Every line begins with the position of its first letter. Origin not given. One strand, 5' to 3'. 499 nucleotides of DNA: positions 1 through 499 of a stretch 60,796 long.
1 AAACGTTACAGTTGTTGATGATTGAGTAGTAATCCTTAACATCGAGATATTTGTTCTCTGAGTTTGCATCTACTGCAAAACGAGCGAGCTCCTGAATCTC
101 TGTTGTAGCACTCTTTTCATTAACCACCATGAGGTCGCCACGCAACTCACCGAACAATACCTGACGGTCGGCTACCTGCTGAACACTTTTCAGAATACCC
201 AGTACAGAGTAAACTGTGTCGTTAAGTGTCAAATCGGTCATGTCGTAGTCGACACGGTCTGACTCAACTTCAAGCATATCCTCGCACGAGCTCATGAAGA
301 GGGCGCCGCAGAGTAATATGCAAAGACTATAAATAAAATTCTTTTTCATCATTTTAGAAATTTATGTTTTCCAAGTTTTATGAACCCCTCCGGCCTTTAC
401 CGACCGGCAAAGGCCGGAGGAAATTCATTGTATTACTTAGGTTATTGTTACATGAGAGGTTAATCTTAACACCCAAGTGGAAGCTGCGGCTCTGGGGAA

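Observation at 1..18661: Fasciclin-rich, CAZyme-free double SusC/SusD operon: candidate undescribed surface capture/uptake system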

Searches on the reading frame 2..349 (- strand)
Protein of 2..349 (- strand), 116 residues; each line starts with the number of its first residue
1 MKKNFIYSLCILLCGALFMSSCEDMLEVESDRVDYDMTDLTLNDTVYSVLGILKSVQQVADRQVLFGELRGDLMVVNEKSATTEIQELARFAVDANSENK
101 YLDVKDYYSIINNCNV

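Call 3: search_protein_families(library=pfam, proteins=[window:2-349:-], max_evalue=0.01)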
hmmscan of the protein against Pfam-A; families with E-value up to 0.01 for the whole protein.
window:2-349:- (116 aa): 0 families

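Call 7: search_protein_families(library=ncbifam, proteins=[window:2-349:-], max_evalue=0.01)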
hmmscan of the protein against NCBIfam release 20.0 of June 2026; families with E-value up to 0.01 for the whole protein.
window:2-349:- (116 aa): 0 families
